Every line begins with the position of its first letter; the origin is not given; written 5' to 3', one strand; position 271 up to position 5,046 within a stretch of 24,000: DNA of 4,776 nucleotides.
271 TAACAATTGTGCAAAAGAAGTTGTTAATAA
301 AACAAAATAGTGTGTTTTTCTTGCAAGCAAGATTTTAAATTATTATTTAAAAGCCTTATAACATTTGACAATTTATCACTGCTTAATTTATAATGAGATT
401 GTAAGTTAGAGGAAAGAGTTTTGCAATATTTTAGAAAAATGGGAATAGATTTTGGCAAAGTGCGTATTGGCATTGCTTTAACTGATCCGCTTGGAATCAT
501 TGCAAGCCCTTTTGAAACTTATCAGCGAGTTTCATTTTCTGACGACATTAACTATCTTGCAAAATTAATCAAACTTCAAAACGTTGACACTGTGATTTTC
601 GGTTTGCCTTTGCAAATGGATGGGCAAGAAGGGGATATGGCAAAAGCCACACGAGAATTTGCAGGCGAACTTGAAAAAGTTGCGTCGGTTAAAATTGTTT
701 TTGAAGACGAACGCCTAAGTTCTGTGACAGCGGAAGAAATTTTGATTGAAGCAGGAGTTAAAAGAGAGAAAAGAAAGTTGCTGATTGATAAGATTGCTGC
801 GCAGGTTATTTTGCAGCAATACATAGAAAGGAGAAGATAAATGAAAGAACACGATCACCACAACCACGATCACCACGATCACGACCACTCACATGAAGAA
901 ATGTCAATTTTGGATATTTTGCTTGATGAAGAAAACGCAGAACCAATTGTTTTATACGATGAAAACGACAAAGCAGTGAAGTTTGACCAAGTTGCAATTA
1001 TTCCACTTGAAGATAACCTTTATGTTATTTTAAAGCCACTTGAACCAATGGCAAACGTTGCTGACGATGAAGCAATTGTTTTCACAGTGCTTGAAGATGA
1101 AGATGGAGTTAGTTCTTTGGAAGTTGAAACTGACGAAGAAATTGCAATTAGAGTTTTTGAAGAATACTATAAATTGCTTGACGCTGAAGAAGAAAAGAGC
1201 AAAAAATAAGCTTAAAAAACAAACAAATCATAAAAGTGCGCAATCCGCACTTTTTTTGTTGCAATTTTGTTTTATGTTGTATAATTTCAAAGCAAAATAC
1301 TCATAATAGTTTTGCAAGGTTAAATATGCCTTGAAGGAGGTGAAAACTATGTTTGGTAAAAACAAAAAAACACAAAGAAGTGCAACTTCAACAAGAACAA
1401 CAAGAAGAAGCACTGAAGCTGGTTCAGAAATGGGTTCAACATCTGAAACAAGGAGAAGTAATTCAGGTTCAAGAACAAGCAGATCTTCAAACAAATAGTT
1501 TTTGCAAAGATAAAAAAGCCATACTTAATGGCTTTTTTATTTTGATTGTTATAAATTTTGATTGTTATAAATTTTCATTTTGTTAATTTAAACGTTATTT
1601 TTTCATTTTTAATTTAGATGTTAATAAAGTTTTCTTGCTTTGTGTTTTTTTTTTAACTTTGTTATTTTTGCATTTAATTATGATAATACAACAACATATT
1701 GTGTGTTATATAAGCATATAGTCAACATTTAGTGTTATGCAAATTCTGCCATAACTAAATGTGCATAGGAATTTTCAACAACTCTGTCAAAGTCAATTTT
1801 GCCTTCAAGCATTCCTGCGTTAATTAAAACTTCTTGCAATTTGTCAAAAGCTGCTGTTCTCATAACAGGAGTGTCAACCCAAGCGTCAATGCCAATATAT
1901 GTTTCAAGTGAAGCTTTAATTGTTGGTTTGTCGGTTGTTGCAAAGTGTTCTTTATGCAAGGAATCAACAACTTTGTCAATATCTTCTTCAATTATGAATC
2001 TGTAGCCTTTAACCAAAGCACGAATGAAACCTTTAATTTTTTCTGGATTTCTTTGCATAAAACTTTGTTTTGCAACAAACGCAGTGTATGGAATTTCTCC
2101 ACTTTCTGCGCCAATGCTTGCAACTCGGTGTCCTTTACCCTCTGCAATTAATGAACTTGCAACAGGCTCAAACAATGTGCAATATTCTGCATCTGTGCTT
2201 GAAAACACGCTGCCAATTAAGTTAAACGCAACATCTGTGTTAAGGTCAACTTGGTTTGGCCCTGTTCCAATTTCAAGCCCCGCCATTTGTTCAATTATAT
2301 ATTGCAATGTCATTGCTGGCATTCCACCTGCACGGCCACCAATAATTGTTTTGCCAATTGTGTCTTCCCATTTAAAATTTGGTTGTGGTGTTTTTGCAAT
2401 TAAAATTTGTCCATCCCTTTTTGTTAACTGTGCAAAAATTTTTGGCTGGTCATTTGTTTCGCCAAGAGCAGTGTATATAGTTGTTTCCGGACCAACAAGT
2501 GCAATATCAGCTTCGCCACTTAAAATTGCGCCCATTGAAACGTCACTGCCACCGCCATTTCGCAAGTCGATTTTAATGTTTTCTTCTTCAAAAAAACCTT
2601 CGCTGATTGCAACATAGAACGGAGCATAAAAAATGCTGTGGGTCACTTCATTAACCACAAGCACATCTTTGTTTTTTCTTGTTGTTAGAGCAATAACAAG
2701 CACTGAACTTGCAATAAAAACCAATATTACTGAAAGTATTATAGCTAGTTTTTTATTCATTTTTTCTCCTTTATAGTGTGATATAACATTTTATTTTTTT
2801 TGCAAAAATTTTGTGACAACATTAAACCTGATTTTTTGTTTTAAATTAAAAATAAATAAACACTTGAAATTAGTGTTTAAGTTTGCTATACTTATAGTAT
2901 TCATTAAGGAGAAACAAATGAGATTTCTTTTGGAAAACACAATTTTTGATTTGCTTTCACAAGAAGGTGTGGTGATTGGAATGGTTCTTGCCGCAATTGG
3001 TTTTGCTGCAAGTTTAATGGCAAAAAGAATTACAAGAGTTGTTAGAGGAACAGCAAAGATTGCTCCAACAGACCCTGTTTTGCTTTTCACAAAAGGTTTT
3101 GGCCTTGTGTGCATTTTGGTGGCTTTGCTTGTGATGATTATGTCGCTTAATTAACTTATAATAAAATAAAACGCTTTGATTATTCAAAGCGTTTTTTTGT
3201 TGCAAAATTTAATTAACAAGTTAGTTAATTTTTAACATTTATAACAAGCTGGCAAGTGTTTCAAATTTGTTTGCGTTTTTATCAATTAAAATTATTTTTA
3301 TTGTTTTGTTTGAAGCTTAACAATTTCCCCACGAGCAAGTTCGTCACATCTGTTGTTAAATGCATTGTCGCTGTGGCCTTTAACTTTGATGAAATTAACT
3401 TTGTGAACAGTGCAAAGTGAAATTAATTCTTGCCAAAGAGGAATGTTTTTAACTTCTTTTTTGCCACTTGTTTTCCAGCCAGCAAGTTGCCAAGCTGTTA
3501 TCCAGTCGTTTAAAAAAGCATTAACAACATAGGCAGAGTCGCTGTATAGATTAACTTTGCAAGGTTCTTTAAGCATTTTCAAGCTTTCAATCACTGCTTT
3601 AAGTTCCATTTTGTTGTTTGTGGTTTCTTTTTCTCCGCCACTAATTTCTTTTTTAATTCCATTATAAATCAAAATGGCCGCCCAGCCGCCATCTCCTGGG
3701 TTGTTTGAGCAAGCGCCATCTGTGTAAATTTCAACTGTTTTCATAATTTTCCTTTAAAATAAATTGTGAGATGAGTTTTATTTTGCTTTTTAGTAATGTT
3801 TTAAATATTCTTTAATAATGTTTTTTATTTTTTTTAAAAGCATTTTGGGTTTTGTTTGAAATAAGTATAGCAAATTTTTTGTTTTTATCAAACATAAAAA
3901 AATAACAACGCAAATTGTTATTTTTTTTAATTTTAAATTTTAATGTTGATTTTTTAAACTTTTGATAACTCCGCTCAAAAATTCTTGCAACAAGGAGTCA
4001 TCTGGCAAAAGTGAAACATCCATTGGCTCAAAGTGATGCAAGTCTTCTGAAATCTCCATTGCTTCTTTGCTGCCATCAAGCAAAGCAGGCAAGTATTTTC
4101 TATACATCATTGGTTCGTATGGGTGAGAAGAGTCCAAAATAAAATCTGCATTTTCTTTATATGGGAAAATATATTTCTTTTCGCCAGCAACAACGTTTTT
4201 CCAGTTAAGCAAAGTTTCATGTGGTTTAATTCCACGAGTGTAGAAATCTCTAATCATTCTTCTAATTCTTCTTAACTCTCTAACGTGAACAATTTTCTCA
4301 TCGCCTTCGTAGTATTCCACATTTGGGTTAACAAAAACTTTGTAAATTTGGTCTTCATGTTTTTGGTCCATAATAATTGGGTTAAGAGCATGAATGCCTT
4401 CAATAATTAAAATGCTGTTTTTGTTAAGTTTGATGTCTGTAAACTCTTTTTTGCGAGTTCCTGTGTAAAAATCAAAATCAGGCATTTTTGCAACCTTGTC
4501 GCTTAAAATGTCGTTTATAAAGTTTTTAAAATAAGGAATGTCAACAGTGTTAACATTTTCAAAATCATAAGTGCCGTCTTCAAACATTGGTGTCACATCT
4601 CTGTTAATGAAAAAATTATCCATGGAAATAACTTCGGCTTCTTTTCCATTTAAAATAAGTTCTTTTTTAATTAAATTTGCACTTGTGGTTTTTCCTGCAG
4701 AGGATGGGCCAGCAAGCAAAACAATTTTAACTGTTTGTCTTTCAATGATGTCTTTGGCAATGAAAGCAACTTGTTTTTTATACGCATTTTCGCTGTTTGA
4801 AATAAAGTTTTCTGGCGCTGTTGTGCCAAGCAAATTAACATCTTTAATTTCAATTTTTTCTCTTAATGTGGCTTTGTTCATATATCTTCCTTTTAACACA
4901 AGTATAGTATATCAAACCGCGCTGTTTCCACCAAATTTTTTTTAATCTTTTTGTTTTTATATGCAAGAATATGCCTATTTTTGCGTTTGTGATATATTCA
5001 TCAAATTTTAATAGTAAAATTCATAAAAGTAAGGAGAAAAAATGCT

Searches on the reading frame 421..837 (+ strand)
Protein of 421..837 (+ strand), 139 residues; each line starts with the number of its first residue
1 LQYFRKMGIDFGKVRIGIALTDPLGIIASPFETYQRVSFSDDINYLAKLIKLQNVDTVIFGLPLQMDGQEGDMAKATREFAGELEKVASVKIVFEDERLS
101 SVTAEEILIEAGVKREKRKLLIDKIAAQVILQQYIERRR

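Call 43: search_protein_families(library=pfam, proteins=[window:421-837:+], max_evalue=0.001)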
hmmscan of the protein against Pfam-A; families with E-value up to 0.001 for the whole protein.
window:421-837:+ (139 aa): 1 family
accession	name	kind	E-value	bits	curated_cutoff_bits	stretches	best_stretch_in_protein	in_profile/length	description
PF03652.20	RuvX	-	3.1e-42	144.5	29.2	1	5-136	2-133/134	Holliday junction resolvase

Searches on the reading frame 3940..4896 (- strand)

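Call 43: search_protein_families(library=pfam, proteins=[window:3940-4896:-], max_evalue=0.001)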
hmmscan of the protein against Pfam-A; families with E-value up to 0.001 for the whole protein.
window:3940-4896:- (318 aa): 2 families
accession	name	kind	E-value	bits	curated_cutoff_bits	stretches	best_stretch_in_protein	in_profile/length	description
PF00485.24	PRK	-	6.1e-12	46.2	22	1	59-256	2-189/196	Phosphoribulokinase / Uridine kinase family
PF13479.12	AAA_24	-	0.00065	20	27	1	58-177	4-82/195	AAA domain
